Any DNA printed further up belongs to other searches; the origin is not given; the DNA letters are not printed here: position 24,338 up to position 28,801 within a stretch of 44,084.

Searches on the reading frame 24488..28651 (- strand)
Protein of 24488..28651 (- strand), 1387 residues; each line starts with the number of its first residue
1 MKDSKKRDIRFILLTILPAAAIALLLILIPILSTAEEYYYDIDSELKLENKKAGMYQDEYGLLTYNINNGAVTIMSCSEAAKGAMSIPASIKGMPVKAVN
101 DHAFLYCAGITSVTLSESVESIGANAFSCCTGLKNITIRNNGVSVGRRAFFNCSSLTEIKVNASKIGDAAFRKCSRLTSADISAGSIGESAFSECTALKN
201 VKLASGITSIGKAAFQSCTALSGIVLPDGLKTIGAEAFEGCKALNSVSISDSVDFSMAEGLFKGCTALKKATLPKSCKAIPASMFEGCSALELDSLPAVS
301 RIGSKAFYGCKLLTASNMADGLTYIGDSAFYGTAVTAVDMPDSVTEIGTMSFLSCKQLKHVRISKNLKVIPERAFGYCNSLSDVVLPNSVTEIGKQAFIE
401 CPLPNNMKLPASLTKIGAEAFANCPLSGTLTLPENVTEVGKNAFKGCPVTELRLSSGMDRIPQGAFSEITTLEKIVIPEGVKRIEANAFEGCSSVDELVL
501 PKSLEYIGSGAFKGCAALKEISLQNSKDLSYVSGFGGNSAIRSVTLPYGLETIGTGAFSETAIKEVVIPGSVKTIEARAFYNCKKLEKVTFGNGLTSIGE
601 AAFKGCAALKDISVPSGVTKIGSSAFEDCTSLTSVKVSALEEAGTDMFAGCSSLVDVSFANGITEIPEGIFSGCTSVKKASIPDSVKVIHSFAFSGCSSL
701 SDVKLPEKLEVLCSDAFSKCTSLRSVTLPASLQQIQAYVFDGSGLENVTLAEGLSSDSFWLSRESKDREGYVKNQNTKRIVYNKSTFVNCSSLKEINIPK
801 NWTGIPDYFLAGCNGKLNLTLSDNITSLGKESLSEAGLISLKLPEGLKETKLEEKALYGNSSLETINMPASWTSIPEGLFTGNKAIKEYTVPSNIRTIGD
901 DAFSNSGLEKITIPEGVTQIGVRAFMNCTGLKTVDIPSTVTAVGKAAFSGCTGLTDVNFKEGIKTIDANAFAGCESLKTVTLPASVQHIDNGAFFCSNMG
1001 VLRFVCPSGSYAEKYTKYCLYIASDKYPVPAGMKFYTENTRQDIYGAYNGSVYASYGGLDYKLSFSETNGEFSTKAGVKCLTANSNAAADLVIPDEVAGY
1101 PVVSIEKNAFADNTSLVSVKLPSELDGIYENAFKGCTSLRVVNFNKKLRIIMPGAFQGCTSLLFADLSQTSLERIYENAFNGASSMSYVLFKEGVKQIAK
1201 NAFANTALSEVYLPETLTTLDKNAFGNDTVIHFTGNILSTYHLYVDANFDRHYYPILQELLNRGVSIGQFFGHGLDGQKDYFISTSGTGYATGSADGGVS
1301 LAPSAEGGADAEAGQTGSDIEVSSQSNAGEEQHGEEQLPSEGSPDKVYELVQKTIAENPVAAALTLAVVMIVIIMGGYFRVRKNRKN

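Call 64: search_protein_families(library=pfam, proteins=[window:24488-28651:-], max_evalue=0.00001)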
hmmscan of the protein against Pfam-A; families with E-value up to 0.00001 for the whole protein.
window:24488-28651:- (1387 aa): 3 families
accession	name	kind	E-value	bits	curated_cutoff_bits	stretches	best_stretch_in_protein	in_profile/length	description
PF13306.12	LRR_5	-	3.7e-262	854.8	27.7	10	557-677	7-126/127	BspA type Leucine rich repeat region (6 copies)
PF13855.12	LRR_8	-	3.6e-38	129.6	27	0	940-982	13-56/61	Leucine rich repeat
PF23952.1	LRR_EndoS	-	3.3e-14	53.5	27.9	0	469-527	35-93/116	Endo-beta-N-acetylglucosaminidase EndoS LRR domain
